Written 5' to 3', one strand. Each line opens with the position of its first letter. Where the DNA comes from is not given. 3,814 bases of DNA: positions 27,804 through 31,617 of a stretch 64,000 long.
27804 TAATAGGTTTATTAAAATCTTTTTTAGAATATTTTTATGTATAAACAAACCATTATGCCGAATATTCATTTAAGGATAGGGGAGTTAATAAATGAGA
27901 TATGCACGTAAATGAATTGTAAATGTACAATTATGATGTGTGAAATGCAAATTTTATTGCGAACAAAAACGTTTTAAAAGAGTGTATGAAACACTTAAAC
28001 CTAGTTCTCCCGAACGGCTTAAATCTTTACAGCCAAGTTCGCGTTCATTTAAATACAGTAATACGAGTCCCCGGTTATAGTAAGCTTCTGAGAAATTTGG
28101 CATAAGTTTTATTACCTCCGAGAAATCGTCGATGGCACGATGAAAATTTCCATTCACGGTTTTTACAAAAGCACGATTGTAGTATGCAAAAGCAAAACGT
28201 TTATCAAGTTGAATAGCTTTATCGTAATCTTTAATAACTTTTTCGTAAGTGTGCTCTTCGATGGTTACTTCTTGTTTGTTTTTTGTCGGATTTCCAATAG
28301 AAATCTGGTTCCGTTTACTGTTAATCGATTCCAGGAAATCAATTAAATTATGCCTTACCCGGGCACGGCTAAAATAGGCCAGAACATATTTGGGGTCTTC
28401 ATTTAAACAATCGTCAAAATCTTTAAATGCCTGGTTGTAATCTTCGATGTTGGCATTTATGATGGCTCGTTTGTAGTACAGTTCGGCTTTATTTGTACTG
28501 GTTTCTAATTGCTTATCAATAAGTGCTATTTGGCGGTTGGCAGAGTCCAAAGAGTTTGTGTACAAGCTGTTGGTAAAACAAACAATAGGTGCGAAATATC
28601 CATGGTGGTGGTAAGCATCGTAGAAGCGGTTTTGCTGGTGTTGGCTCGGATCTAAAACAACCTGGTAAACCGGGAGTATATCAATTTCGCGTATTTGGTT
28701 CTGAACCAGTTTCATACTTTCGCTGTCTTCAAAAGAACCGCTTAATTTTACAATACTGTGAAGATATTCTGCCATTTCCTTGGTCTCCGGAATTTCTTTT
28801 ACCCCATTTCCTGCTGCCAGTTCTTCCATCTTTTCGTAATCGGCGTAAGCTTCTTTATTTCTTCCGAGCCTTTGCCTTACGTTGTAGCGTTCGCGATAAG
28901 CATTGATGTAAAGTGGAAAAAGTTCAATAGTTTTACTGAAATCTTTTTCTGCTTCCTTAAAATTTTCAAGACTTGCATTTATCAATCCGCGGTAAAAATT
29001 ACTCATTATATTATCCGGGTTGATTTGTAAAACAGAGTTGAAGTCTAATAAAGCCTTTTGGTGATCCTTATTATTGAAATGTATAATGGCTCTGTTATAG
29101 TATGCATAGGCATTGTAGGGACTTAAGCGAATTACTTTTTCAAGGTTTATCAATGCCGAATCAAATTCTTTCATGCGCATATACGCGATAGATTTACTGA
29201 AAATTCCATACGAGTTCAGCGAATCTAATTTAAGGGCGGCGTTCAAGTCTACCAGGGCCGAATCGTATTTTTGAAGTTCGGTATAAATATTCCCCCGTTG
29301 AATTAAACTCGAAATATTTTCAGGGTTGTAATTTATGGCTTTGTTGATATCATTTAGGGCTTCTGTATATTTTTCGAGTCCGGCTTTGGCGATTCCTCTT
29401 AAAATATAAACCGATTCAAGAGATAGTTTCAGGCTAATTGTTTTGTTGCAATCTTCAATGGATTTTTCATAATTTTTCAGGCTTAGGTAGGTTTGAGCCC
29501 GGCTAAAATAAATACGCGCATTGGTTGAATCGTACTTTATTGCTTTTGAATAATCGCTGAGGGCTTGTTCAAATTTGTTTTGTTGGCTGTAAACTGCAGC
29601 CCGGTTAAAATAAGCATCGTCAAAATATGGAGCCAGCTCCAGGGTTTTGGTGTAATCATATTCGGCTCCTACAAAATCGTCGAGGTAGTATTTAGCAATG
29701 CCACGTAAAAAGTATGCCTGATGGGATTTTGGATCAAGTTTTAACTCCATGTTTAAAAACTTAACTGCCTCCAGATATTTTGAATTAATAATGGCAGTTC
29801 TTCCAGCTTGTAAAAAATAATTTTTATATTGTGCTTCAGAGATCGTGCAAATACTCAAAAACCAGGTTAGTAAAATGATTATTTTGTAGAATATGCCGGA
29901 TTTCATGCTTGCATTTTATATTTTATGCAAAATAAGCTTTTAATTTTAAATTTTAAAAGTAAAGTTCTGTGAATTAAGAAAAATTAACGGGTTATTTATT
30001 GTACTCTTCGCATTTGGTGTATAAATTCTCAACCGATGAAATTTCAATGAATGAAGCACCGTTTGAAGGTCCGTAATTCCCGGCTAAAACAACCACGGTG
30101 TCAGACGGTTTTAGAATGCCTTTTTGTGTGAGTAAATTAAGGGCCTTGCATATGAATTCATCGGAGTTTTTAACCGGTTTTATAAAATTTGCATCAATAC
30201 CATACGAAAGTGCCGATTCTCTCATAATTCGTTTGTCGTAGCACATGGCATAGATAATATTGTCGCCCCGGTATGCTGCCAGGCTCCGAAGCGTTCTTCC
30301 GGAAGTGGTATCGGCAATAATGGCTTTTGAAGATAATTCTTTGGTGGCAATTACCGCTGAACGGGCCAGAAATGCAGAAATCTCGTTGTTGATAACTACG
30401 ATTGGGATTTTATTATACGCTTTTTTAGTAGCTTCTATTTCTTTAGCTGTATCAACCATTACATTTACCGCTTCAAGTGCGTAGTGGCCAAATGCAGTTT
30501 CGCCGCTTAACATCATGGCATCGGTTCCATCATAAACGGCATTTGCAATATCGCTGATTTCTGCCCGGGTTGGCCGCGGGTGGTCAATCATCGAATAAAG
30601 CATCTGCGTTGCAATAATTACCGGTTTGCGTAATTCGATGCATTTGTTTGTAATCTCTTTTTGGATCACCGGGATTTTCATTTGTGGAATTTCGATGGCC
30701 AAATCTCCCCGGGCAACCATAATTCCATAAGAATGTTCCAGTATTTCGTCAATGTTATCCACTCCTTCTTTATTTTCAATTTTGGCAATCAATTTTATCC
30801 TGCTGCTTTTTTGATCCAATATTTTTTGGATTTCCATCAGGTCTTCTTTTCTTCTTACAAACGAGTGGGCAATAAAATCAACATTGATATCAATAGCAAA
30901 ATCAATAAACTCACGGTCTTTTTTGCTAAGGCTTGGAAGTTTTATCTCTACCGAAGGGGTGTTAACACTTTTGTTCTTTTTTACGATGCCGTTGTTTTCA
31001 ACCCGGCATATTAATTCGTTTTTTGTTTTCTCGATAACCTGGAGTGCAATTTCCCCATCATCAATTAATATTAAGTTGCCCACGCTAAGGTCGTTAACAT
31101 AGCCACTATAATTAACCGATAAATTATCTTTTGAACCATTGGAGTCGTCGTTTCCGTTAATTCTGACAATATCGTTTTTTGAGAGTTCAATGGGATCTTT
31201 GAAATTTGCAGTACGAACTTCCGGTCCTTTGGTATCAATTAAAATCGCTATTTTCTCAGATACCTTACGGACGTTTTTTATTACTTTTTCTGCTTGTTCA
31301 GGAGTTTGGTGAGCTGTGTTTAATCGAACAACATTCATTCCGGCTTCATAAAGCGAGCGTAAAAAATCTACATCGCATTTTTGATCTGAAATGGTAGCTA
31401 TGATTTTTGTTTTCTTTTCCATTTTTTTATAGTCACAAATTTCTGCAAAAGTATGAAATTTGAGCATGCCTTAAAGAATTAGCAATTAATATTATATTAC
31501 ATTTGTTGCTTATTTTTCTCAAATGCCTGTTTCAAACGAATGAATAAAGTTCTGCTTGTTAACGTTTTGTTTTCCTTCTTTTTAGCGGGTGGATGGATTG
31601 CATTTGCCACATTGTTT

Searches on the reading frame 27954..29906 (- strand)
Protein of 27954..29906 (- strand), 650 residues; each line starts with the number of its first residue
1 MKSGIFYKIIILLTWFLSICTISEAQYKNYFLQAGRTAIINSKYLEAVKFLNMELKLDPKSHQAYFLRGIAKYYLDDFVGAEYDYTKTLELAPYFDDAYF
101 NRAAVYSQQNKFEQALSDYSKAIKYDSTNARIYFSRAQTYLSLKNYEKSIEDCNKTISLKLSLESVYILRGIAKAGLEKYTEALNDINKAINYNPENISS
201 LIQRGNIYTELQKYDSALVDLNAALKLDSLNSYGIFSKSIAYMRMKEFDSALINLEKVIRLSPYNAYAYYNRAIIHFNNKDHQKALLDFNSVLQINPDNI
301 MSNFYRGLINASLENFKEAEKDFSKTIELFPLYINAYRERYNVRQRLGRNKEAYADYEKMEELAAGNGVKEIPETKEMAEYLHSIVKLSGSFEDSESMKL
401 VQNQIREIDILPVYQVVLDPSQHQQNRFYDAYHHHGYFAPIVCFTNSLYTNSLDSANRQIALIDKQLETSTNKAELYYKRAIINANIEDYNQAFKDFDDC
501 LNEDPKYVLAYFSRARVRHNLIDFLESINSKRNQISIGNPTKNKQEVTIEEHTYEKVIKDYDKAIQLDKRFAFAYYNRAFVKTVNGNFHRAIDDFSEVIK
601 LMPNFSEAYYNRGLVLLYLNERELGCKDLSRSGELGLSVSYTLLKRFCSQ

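Call 67: search_protein_families(library=pfam, proteins=[window:27954-29906:-], max_evalue=0.00001)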
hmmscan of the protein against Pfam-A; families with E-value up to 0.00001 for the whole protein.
window:27954-29906:- (650 aa): 16 families
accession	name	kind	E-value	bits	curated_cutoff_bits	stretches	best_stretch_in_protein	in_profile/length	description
PF00515.34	TPR_1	-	1.4e-61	202.4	27.8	2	266-299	1-34/34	Tetratricopeptide repeat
PF07719.23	TPR_2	-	1.8e-54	177.8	27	1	266-299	1-34/34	Tetratricopeptide repeat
PF13431.12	TPR_17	-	3.4e-38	127.1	24.4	0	85-116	2-33/34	Tetratricopeptide repeat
PF13414.12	TPR_11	-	4.2e-37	126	26.8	1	105-142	3-40/42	TPR repeat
PF13371.12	TPR_9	-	9.9e-35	118.8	35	1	275-328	4-57/73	Tetratricopeptide repeat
PF13181.12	TPR_8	-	4.2e-31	104.9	25.7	0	97-128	2-33/34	Tetratricopeptide repeat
PF13432.12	TPR_16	-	8.5e-26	90.5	32.7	0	240-299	5-64/65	Tetratricopeptide repeat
PF13424.12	TPR_12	-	4.9e-16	59.1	30.1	0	240-295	11-74/77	Tetratricopeptide repeat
PF14559.12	TPR_19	-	2e-15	57.3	25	0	108-149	3-44/68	Tetratricopeptide repeat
PF13428.12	TPR_14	-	1.3e-14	53.7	23.5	0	241-274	10-43/44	Tetratricopeptide repeat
PF12895.13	ANAPC3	-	6e-11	42.9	27.2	0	246-321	3-77/82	Anaphase-promoting complex, cyclosome, subunit 3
PF13174.12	TPR_6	-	2.1e-10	41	26.3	0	267-298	1-32/33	Tetratricopeptide repeat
PF25570.1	TPR_DENND3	-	1.8e-08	34.8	27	0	554-600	24-75/115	DENND3-like, TPR repeats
PF10516.15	SHNi-TPR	-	4.5e-08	32.9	21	0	110-125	15-30/38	SHNi-TPR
PF25062.1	ARM_TT21_N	-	1.3e-07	32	40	0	25-149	97-221/222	Tetratricopeptide repeat protein 21 N-terminal ARM repeat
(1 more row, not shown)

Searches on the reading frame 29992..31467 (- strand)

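Call 67: search_protein_families(library=pfam, proteins=[window:29992-31467:-], max_evalue=0.00001)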
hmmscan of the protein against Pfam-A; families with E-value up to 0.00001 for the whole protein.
window:29992-31467:- (491 aa): 2 families
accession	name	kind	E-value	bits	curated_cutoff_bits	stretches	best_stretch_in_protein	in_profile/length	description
PF00224.27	PK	-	1.8e-111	372.8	30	1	18-334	2-328/328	Pyruvate kinase, barrel domain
PF02887.21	PK_C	-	2.5e-17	63.4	28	1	368-471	4-108/114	Pyruvate kinase, alpha/beta domain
